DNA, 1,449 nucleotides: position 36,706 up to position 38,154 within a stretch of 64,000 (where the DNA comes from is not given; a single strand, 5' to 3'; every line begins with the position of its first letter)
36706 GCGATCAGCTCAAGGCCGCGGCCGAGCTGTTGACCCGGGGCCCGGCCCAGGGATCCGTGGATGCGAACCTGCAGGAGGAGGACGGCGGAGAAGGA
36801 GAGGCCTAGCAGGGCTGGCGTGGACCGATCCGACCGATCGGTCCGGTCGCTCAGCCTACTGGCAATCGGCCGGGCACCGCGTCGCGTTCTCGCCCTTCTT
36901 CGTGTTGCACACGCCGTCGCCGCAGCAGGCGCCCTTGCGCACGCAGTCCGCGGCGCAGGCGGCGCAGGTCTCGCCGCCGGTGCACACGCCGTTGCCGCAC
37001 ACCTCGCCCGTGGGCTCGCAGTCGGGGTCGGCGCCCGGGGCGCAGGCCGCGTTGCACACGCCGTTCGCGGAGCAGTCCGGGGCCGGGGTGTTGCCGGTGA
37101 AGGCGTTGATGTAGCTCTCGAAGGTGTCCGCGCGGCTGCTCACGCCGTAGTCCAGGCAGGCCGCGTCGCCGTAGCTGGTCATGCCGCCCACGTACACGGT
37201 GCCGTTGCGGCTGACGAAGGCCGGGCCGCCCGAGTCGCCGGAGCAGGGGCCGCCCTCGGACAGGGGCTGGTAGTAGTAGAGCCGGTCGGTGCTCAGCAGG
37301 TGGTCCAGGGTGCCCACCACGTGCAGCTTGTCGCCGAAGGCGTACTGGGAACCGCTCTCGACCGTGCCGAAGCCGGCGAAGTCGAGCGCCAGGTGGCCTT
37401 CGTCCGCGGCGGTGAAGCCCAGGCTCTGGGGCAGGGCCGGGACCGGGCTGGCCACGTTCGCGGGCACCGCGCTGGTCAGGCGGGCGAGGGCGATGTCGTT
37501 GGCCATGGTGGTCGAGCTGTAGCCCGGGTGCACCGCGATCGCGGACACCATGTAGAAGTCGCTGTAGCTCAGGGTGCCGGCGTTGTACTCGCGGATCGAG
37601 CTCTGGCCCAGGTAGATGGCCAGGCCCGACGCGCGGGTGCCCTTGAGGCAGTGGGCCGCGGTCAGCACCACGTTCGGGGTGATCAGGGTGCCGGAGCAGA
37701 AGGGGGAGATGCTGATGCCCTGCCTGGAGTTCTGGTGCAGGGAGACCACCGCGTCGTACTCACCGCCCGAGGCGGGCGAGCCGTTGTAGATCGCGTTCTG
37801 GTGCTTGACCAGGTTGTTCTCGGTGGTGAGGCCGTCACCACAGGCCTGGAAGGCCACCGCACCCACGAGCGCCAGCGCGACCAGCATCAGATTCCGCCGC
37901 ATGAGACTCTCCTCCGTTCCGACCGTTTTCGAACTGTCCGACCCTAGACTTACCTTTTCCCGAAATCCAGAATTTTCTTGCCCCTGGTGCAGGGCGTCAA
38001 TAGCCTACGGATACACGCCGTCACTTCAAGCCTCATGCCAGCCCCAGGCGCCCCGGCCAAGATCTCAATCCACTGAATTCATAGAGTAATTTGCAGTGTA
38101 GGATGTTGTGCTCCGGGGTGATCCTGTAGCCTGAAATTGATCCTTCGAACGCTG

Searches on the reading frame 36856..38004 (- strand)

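Call 18: search_protein_families(library=pfam, proteins=[window:36856-38004:-], max_evalue=0.01)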
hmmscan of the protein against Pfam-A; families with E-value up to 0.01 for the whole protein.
window:36856-38004:- (382 aa): 2 families
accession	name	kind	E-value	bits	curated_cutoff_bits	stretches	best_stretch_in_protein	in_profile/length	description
PF00089.32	Trypsin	-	1.8e-24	87.3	20.6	1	72-295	1-216/220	Trypsin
PF13365.12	Trypsin_2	-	9e-05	23.7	27.6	1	103-270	1-141/144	Trypsin-like peptidase domain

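Call 78: search_protein_families(library=ncbifam, proteins=[window:36859-38004:-], max_evalue=0.01)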
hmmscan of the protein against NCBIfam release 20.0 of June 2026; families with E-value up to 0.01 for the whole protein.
window:36859-38004:- (382 aa): 0 families
